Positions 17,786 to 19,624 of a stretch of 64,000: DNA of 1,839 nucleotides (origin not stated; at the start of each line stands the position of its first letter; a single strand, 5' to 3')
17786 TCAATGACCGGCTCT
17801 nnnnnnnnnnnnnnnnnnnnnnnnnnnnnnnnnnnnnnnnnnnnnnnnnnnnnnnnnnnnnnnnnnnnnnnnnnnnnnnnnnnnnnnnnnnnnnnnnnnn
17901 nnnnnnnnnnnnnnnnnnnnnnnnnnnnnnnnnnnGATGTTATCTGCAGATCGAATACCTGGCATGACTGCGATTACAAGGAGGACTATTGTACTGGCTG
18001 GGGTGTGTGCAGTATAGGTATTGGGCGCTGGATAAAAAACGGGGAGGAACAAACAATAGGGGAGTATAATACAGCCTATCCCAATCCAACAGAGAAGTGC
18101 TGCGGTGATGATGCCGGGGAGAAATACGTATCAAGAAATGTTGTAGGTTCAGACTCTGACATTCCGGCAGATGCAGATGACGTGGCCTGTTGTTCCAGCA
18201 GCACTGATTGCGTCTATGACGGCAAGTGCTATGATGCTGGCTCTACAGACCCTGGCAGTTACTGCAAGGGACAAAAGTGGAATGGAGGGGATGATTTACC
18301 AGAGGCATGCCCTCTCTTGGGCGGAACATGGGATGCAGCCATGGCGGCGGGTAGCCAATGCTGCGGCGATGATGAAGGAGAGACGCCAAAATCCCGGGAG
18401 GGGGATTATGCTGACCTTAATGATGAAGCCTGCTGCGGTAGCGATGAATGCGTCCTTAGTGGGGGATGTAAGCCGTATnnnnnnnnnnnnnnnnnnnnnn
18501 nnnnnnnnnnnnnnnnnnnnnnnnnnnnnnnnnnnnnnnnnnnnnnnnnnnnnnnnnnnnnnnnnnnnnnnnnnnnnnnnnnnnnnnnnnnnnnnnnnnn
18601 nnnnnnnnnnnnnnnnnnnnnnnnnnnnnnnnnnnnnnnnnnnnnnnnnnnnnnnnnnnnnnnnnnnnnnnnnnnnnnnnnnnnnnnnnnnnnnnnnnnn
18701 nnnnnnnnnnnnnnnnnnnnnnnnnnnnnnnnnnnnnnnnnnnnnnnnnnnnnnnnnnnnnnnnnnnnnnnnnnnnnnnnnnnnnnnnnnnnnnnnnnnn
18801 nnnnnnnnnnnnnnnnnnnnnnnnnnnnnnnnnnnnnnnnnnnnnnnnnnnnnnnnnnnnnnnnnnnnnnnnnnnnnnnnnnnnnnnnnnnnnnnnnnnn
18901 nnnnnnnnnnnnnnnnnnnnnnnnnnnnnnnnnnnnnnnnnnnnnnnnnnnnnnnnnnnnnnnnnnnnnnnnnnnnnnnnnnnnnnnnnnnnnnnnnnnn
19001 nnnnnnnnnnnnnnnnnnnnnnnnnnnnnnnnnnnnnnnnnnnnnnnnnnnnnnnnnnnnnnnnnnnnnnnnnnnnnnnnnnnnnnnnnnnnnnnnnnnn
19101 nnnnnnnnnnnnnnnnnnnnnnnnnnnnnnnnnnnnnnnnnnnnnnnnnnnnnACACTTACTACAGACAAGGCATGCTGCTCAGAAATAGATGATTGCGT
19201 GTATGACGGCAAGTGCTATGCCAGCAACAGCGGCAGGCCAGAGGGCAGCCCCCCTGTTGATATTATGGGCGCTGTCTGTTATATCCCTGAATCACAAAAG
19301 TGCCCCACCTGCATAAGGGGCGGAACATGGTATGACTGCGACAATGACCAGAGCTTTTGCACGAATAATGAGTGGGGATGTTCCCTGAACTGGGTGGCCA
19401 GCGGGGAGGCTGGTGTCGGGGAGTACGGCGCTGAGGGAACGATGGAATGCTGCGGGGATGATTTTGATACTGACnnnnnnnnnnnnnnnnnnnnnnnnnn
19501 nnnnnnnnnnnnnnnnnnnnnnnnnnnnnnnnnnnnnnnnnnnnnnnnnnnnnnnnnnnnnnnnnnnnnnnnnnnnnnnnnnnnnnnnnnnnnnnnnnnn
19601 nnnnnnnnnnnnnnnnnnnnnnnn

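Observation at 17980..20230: A possibly undescribed Cys-rich module repeats about six times in giant protein 1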

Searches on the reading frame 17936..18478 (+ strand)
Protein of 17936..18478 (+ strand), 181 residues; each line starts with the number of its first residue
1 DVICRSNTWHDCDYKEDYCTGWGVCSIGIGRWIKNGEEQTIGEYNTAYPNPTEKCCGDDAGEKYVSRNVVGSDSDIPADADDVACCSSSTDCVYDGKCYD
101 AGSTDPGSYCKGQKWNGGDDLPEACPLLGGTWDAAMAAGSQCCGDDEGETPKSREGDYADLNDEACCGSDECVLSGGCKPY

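Call 53: predict_structure(alignment_id=A4)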
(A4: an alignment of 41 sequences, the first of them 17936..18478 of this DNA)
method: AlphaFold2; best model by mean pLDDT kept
length: 181 residues; sequences in the alignment: 41
mean_pLDDT: 85.6   pTM: 0.77
mean pLDDT of the five models: 85.6, 84.2, 84.2, 82.7, 76.5
residues with pLDDT >= 90: 86; 70-90: 67; 50-70: 28; < 50: 0
segments of 3 or more residues with pLDDT < 50: none
pLDDT, mean of each block of 10 residues (from residue 1): 87 86 69 74 65 83 92 94 94 94 93 95 92 66 87 90 90 91 80
secondary structure, 60 per line:
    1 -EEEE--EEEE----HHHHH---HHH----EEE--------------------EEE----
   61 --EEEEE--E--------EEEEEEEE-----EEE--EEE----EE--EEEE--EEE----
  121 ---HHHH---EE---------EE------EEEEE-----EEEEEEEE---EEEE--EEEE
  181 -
elements in order: E2-5 E8-11 H16-20 E31-33 E54-56 E63-67 E79-86 E92-94 E97-99 E108-111 E114-116 H124-127 E150-154 E160-167 E171-174 E177-180

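Call 56: fold_search(model_id=the predicted structure, library=pdb)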
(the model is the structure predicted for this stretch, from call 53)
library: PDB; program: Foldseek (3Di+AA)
matches with E <= 10: 10; with E <= 0.001: 0
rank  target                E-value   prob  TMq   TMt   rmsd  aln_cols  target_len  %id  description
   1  4yn0_A                1.4e+00  0.02  0.14  0.14  14.0       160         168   11  Crystal structure of APP E2 domain in complex with DR6 CRD domain (released 2015-04-15)
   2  5l36_B                2.1e+00  0.02  0.15  0.17  13.2       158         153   11  Crystal Structure of a human FasL mutant in complex with human DcR3 (released 2016-09-07)
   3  8zui_D                2.4e+00  0.01  0.12  0.14  15.5       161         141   10  Binary cluster of TNF-TNFR1 ectodomain complex (released 2025-06-11)
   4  4kgg_C                2.9e+00  0.02  0.13  0.14  13.1       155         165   12  Crystal structure of light mutant2 and dcr3 complex (released 2013-08-07)
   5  6n29_A                4.2e+00  0.03  0.15  0.07  12.3       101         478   18  Crystal structure of monomeric von Willebrand Factor D`D3 assembly (released 2019-01-23)
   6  4msv_B                5.1e+00  0.01  0.15  0.16  13.0       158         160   12  Crystal structure of FASL and DcR3 complex (released 2013-11-27)
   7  7kp7_F                5.4e+00  0.01  0.12  0.13  15.4       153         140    8  asymmetric mTNF-alpha hTNFR1 complex (released 2021-01-13)
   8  7kp7_E                5.4e+00  0.01  0.12  0.14  15.7       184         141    9  asymmetric mTNF-alpha hTNFR1 complex (released 2021-01-13)
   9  2bou                  6.9e+00  0.01  0.12  0.15  11.0       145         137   16  EGF Domains 1,2,5 of human EMR2, a 7-TM immune system molecule, in complex with barium. (released 2006-10-18)
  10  8d3d_A                8.3e+00  0.02  0.12  0.03   9.0        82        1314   15  VWF tubule derived from dimeric D1-A1 (released 2022-07-06)

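Call 63: fold_search(model_id=the predicted structure, library=viral)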
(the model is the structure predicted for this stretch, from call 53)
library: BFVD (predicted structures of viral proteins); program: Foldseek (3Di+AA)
matches with E <= 10: 3; with E <= 0.001: 0
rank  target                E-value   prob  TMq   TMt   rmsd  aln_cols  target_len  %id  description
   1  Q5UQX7                4.8e+00  0.01  0.12  0.12  15.7       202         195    7  Uncharacterized protein L881 [Acanthamoeba polyphaga mimivirus]
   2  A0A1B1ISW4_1          7.3e+00  0.01  0.17  0.06  10.9       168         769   12  (no name in the UniProt tables at hand)
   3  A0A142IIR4            8.3e+00  0.01  0.09  0.12  14.6        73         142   19  Uncharacterized protein [Enterobacteria phage SEGD1]

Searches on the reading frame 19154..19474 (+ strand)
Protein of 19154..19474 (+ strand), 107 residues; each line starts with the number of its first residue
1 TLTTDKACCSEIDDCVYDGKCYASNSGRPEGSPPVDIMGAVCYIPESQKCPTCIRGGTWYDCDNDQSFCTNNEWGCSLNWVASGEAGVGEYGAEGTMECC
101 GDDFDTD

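Call 33: find_homologous_proteins(query=A3, max_evalue=0.00001)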
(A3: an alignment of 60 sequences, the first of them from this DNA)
Query A3 (60 sequences): 702 candidates shared short words with the query, none scored E <= 0.00001.
